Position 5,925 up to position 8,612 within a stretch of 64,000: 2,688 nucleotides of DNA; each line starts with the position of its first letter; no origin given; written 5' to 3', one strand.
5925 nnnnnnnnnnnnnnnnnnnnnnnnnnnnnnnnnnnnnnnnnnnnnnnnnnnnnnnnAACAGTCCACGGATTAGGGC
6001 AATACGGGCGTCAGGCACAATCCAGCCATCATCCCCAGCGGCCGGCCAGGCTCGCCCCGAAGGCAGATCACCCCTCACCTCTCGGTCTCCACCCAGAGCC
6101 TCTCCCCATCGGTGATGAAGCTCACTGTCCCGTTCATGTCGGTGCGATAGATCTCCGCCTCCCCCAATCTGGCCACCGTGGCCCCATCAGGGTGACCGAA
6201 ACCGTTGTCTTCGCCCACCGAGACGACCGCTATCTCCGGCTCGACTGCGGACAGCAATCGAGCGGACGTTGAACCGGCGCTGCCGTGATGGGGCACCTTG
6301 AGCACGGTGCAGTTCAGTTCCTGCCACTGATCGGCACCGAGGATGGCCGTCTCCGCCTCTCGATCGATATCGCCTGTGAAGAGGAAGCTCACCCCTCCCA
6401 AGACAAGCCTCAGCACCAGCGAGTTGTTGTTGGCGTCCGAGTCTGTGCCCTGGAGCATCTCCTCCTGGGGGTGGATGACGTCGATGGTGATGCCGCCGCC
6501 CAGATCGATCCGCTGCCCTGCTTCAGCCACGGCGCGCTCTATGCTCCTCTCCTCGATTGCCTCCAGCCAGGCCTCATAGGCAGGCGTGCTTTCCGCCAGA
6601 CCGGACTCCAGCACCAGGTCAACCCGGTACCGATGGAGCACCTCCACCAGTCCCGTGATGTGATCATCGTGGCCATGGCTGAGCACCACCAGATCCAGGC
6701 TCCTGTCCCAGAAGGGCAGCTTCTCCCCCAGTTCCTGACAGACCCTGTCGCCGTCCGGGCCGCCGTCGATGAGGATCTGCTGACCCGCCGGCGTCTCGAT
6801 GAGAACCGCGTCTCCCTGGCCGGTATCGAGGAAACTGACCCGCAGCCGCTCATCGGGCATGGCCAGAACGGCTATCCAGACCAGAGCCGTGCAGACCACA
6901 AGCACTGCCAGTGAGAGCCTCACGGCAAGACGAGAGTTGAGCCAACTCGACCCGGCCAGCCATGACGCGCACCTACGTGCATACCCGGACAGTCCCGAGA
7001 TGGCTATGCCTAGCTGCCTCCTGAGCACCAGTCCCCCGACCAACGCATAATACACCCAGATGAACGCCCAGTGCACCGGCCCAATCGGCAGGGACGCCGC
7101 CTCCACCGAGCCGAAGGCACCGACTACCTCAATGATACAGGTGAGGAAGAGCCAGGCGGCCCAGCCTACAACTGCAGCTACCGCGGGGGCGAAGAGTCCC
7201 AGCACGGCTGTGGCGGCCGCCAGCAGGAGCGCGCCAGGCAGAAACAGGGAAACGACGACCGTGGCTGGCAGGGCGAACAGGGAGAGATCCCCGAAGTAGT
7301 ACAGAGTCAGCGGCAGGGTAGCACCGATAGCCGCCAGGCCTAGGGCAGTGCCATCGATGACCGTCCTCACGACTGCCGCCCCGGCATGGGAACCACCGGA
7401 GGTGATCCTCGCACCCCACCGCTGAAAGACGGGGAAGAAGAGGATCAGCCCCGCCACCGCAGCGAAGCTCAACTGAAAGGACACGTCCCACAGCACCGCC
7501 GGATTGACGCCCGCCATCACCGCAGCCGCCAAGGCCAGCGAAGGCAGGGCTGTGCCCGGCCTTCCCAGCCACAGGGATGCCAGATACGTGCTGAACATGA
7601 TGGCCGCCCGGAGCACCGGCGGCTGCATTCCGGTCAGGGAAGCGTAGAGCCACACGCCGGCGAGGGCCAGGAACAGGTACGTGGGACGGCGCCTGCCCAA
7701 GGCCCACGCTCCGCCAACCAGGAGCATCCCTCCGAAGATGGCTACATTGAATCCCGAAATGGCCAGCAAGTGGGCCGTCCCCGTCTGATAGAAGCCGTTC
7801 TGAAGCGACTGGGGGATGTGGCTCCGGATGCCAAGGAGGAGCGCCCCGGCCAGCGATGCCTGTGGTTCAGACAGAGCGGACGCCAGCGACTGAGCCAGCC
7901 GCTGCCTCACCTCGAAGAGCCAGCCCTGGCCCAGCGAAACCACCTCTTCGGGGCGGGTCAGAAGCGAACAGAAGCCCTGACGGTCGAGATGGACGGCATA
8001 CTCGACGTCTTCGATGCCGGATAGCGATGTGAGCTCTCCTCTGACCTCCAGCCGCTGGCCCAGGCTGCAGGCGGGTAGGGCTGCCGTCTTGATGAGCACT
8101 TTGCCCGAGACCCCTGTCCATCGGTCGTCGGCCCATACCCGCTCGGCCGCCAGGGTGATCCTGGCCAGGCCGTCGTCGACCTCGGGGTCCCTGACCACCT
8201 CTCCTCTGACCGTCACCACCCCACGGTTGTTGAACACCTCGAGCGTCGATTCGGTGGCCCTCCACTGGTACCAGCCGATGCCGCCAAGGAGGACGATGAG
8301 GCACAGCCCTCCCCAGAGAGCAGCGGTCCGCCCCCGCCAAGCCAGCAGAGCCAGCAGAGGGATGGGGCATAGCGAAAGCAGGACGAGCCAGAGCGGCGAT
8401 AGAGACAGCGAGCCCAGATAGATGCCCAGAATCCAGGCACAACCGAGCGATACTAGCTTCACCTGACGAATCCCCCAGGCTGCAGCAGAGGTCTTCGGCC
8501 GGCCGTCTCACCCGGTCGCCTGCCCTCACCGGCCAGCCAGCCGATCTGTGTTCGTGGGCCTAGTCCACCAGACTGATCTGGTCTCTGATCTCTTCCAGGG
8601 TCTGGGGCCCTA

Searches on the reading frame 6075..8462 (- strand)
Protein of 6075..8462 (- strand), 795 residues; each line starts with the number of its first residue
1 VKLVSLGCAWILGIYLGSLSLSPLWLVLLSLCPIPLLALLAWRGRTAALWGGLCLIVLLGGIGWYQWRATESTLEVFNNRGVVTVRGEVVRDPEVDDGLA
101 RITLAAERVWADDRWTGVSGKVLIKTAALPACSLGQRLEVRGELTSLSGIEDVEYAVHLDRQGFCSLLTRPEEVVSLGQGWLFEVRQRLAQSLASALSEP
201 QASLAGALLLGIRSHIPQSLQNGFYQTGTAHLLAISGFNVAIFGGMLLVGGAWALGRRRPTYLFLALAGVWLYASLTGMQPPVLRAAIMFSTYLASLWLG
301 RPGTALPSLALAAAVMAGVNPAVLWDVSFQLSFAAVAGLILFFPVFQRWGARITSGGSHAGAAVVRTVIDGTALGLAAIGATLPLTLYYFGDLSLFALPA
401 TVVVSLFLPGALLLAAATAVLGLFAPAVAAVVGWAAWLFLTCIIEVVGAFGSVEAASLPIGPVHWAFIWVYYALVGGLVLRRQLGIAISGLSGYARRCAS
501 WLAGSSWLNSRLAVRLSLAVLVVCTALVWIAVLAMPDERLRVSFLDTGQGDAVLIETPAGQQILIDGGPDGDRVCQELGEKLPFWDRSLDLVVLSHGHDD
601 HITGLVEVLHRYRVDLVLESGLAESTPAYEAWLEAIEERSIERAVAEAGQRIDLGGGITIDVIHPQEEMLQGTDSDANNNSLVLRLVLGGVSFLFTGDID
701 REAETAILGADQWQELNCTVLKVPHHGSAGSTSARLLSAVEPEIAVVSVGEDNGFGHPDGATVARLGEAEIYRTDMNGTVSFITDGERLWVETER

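Call 8: search_protein_families(library=ncbifam, proteins=[window:6075-8462:-], max_evalue=0.00001)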
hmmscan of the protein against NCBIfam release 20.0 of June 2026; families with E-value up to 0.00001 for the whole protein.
window:6075-8462:- (795 aa): 6 families
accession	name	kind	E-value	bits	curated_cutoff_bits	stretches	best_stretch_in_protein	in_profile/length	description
TIGR00361.1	ComEC_Rec2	equivalog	2.3e-66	224.3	190.05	1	186-777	113-662/663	DNA internalization-related competence protein ComEC/Rec2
NF008580.0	PRK11539.1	equivalog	8.1e-46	156.7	969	2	500-778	464-722/758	ComEC family protein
TIGR00360.1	ComEC_N-term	subfamily_domain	1.3e-20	74.3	36.5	1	229-403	1-159/171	ComEC/Rec2-related protein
NF041809.1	Avs1a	equivalog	5.6e-16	58.3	420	2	659-766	233-341/387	AVAST type 1 anti-phage system MBL fold metallo-hydrolase Avs1a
NF049846.1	blaAHM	exception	7.1e-16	58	590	1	540-791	63-302/304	AHM family subclass B3-like metallo-beta-lactamase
NF058524.1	6A-MBL_enzyme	equivalog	3.5e-09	36.2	220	0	547-611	4-79/346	anti-phage 6A-MBL system MBL-fold protein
